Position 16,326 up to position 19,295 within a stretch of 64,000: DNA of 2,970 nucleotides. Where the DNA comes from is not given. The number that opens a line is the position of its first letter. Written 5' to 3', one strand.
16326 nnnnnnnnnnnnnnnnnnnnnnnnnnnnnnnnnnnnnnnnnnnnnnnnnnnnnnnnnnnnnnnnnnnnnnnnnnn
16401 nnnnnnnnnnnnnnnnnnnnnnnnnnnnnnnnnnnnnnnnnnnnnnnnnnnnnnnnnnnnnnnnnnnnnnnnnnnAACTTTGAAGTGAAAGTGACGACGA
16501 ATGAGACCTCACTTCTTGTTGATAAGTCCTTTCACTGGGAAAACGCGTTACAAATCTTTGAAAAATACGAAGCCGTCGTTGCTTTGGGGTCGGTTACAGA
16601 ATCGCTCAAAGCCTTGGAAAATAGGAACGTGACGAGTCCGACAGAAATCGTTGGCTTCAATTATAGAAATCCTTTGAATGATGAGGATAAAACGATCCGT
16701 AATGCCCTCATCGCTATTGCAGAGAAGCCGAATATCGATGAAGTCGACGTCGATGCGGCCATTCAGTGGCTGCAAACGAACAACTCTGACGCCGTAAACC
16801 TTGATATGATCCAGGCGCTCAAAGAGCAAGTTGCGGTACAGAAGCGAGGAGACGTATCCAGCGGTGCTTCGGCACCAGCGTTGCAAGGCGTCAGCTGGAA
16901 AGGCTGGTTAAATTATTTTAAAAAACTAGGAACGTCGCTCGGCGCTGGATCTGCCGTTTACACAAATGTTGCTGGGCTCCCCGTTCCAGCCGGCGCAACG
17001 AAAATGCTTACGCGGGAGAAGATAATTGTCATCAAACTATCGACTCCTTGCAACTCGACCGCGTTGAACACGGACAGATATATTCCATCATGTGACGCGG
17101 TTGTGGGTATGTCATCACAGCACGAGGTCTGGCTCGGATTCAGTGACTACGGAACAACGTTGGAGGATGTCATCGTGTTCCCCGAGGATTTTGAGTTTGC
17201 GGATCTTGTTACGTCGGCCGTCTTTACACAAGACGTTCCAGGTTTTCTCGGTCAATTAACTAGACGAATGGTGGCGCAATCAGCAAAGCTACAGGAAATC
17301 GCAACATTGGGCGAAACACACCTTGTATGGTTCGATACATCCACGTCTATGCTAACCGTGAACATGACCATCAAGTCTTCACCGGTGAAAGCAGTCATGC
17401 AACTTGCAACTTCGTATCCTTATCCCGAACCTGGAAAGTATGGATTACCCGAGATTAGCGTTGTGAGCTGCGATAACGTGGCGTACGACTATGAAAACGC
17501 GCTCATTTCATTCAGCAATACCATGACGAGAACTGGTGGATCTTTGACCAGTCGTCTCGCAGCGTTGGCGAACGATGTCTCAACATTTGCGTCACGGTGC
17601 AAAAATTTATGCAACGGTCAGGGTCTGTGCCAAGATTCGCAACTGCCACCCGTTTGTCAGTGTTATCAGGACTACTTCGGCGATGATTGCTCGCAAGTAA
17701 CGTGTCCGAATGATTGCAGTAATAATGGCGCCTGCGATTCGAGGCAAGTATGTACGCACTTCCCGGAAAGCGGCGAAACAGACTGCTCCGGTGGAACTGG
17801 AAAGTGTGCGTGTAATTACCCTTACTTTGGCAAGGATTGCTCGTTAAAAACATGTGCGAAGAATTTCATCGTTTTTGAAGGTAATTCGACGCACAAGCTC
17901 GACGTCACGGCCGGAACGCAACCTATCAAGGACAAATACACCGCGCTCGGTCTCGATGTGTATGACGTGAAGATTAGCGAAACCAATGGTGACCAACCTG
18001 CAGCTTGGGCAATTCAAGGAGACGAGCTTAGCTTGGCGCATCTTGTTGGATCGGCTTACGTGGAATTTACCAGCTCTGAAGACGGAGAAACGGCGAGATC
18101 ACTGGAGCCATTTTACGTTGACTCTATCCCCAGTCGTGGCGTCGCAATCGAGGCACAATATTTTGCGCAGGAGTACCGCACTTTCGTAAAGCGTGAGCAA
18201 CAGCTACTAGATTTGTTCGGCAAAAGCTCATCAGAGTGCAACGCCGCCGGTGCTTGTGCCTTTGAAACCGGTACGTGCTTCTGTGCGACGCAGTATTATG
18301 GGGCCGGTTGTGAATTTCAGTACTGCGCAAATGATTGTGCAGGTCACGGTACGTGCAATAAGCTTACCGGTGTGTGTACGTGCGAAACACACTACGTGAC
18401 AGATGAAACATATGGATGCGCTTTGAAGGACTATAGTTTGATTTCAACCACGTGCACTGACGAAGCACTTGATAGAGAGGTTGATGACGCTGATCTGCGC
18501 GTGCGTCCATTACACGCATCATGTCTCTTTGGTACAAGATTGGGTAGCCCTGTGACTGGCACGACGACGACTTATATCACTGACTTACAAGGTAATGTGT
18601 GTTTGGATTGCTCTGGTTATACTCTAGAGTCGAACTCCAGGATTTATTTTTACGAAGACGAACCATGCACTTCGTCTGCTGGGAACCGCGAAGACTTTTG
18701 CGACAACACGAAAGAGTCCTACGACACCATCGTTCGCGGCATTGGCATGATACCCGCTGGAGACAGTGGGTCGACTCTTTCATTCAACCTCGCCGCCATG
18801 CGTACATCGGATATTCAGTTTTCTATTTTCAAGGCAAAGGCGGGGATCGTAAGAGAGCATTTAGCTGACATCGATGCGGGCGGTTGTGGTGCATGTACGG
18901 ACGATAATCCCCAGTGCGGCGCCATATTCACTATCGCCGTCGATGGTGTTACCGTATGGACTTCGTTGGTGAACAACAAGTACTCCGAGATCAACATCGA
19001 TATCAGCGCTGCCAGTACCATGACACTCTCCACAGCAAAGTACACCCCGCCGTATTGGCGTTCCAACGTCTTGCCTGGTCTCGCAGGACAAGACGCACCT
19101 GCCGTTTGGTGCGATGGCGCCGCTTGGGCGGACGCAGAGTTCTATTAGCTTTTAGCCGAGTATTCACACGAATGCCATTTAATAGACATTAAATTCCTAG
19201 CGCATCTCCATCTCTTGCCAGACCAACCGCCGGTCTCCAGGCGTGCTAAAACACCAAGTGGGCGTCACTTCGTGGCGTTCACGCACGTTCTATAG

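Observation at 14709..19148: Very large secreted EGF/TIG/cadherin-like adhesion-type protein in an otherwise housekeeping-dense region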

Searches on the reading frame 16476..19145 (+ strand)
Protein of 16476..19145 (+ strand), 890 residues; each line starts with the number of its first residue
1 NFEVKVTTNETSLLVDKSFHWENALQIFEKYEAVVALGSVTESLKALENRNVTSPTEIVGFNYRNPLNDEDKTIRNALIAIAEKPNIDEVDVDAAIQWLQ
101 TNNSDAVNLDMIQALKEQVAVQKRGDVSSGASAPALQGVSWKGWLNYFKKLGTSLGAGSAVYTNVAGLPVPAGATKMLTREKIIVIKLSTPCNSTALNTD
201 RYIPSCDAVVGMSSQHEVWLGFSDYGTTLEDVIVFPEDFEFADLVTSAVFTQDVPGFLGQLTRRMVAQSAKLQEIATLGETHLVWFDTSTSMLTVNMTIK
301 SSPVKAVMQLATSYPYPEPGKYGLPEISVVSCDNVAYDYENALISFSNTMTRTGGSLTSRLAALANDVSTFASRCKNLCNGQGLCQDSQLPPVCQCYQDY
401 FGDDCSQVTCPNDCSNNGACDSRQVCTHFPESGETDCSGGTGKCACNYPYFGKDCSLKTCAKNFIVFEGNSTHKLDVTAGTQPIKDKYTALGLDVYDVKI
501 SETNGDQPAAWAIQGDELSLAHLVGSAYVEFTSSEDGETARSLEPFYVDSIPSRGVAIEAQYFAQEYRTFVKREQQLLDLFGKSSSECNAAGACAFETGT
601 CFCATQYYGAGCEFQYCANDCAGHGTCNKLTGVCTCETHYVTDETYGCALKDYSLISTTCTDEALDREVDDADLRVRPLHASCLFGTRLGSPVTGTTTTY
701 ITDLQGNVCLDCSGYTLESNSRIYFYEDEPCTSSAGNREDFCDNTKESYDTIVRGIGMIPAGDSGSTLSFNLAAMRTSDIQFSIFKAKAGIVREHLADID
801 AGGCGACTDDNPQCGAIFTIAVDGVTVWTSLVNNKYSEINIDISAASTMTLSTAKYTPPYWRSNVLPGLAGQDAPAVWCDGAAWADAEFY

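Call 43: predict_structure(alignment_id=A3)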
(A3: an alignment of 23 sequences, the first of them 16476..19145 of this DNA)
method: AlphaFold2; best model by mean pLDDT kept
length: 890 residues; sequences in the alignment: 23
mean_pLDDT: 78.9   pTM: 0.43
mean pLDDT of the five models: 78.9, 77.9, 77.1, 77.1, 75.5
residues with pLDDT >= 90: 225; 70-90: 473; 50-70: 121; < 50: 71
segments of 3 or more residues with pLDDT < 50: 1-26, 46-66, 128-138, 732-738
pLDDT, mean of each block of 10 residues (from residue 1): 29 33 48 55 48 42 46 70 71 79 69 66 53 50 74 71 81 82 85 60 64 84 79 87 85 80 83 86 85 90 92 76 79 89 91 85 91 86 86 88 85 90 82 76 91 90 90 86 93 92 87 83 90 90 89 91 92 90 74 81 76 73 77 80 83 84 87 89 89 84 90 84 67 49 54 84 87 92 93 79 78 89 96 89 95 87 74 81 93
secondary structure, 60 per line:
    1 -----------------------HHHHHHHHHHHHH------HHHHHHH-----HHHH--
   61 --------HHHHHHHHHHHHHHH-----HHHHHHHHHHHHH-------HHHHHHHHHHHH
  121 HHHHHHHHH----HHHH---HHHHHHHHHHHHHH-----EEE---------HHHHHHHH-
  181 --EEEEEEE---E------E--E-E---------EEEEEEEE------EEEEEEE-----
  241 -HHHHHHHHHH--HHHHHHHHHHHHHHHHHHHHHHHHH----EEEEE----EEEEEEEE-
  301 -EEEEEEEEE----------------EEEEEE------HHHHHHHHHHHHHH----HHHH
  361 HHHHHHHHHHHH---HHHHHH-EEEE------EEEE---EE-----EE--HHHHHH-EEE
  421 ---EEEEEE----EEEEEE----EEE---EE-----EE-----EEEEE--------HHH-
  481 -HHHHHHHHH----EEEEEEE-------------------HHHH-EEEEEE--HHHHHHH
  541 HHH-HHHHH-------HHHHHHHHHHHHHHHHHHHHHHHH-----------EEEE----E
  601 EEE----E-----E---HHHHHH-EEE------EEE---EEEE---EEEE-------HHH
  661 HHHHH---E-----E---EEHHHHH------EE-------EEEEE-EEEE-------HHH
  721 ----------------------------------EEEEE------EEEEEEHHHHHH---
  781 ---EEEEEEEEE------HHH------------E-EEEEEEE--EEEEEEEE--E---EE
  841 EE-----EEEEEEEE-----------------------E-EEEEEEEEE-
elements in order (helices of 4 or more, strands of 3 or more residues): H24-36 H43-49 H55-58 H69-83 H89-101 H109-129 H134-137 H141-154 E160-162 H172-179 E183-189 E215-222 E229-235 H242-251 H254-278 E283-287 E292-299 E302-310 E327-332 H339-352 H357-372 H376-381 E383-386 E393-396 H411-416 E418-420 E424-429 E434-439 E444-446 E464-468 H482-490 E495-501 H521-524 E526-531 H534-543 H545-549 H557-580 E592-595 E600-603 H618-623 E625-627 E634-636 E640-643 E647-650 H658-665 H681-685 E701-705 E707-710 E755-759 E766-771 H772-777 E784-792 E816-822 E825-832 E839-842 E848-855 E881-889

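Call 78: fold_search(model_id=the predicted structure, library=viral)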
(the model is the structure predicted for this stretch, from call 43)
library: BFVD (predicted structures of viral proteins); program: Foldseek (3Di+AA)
matches with E <= 10: 679; with E <= 0.001: 2
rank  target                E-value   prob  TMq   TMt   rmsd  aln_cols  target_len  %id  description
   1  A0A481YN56            7.4e-05  1.00  0.07  0.22  11.9       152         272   25  Transmembrane protein [Pithovirus LCDPAC01]
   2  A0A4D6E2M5            8.6e-04  1.00  0.11  0.11   9.0       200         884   16  Minor tail protein [Streptomyces phage Circinus]
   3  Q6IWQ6                2.1e-03  0.97  0.09  0.21  11.6       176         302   11  (no name in the UniProt tables at hand)
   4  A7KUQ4                2.2e-03  1.00  0.08  0.07   6.8       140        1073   11  (no name in the UniProt tables at hand)
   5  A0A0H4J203            4.5e-03  0.90  0.10  0.12   9.6       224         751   10  SGNH hydrolase-type esterase domain-containing protein [Pseudoalteromonas phage H101]
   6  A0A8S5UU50            6.5e-03  0.75  0.07  0.23   6.7       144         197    9  Uncharacterized protein [Siphoviridae sp. ctpyK9]
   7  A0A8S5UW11            7.3e-03  0.99  0.09  0.08   6.9       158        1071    8  Uncharacterized protein [Siphoviridae sp. ctgaU3]
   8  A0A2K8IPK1            7.3e-03  0.99  0.09  0.27   6.1       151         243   10  Neck passage structure [Lactococcus phage LP1005]
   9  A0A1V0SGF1            1.1e-02  0.87  0.06  0.12  11.2       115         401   10  Collagen triple helix repeat motif-containing protein [Hokovirus HKV1]
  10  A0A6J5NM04            1.1e-02  0.72  0.09  0.16   7.5       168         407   14  Uncharacterized protein [uncultured Caudovirales phage]
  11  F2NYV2                1.2e-02  0.98  0.08  0.31   4.7       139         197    9  Complete DpAV4 genome [Diadromus pulchellus ascovirus 4a]
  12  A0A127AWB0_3          1.4e-02  0.80  0.09  0.06  15.8       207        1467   12  Pectate lyase [Bacillus phage SP-15]
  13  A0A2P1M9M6            1.4e-02  0.51  0.08  0.21  15.9       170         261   14  VP6 (Fragment) [Porcine rotavirus A]
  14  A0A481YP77            1.5e-02  0.96  0.07  0.18   5.3       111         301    9  Uncharacterized protein [Pithovirus LCDPAC02]
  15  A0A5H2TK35            1.6e-02  0.94  0.09  0.08   5.5       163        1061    7  (no name in the UniProt tables at hand)
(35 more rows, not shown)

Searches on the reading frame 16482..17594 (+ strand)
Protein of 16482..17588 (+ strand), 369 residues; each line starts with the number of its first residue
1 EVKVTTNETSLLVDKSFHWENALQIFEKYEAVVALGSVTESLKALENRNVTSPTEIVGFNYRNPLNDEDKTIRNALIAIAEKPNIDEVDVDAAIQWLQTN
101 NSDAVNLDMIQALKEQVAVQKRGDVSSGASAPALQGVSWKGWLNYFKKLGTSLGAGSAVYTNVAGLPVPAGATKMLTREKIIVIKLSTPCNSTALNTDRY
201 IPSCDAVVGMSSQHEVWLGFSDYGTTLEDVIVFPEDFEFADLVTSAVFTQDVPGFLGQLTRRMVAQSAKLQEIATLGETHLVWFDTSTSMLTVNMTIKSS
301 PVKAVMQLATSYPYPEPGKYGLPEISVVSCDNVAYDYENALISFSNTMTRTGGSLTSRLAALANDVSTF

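Call 17: search_protein_families(library=pfam, proteins=[window:16482-17588:+], max_evalue=10)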
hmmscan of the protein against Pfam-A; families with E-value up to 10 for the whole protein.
window:16482-17588:+ (369 aa): 0 families

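Call 57: search_solved_structures(query=A6, max_evalue=10)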
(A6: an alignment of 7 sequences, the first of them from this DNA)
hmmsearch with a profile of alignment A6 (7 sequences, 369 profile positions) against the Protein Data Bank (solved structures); distinct sequences matched with E-value up to 10: 1.
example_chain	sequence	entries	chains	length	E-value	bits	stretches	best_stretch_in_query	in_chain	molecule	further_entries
7bqq_A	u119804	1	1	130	0.58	12.2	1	25-97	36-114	Gogy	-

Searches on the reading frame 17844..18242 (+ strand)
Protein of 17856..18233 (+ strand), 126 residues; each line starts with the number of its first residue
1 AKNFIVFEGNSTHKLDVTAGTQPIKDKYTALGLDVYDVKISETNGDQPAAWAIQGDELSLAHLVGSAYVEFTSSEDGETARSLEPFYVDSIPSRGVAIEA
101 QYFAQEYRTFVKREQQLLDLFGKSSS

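Call 17: search_protein_families(library=pfam, proteins=[window:17856-18233:+], max_evalue=10)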
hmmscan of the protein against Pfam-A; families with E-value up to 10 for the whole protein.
window:17856-18233:+ (126 aa): 1 family
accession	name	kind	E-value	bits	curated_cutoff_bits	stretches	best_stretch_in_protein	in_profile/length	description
PF02974.19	Inh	-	0.019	15.5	25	1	44-78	48-82/97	Protease inhibitor Inh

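Call 53: search_solved_structures(query=A5, max_evalue=10, show_alignments=2)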
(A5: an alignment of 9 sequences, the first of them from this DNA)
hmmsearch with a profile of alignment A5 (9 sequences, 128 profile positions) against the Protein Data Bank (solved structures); distinct sequences matched with E-value up to 10: 6.
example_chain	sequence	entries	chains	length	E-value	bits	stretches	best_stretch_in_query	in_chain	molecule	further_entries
1drk_A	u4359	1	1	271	0.078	16.5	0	39-94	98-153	D-RIBOSE-BINDING PROTEIN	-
3gl3_A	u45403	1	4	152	0.21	15.1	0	21-52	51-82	Putative Thiol:disulfide interchange protein DsbE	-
1fje_B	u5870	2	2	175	0.55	13.8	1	52-80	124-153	NUCLEOLIN RBD12 | Nucleolin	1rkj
5zwn_V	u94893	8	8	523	0.69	13.5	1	13-87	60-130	Protein NAM8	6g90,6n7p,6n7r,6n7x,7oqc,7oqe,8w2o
1r9j_A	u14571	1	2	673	0.7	13.4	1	7-78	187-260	transketolase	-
9wcb_A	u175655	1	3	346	1.8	12.1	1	23-103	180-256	Outer membrane porin C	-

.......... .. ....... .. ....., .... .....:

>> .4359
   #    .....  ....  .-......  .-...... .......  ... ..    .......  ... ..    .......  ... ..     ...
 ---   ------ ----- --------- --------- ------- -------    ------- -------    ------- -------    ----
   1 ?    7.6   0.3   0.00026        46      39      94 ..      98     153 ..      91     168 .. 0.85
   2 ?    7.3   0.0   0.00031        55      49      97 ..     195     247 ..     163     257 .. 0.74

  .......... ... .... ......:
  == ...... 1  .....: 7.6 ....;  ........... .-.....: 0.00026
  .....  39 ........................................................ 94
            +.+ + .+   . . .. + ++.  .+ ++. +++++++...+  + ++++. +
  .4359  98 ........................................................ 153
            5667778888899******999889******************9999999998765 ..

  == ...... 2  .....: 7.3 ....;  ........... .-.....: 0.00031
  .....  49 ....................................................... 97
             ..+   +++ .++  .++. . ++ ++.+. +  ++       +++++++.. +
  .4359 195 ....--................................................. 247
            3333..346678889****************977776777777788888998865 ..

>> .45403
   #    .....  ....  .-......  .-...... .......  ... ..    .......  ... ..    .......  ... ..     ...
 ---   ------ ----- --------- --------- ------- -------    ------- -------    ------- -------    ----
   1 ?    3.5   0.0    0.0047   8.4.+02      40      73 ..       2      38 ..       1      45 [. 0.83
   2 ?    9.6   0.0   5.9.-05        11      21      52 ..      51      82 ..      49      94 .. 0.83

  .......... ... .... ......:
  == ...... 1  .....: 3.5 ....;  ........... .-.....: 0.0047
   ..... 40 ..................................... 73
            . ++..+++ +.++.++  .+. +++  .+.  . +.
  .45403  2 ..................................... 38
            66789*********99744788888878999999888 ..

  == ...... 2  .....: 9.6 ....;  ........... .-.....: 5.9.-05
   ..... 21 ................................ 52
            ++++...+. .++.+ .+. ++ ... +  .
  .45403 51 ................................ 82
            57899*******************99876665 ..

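Call 54: search_protein_families(library=pfam, alignment_id=A5, max_evalue=10)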
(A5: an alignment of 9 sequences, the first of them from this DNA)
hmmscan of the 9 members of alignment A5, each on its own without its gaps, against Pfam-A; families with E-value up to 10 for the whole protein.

A. member 1, seq(133 aa): 1 family
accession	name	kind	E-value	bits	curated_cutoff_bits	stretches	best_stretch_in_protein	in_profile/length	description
PF02974.19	Inh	-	0.02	15.4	25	1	48-82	48-82/97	Protease inhibitor Inh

B. families by the number of members that match (of 9 scanned): 4 families
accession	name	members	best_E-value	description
PF00076.28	RRM_1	2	0.00079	RNA recognition motif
PF02974.19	Inh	1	0.02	Protease inhibitor Inh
PF12985.13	DUF3869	1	0.062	Domain of unknown function (DUF3869)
PF03795.20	YCII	1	0.21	YCII-related domain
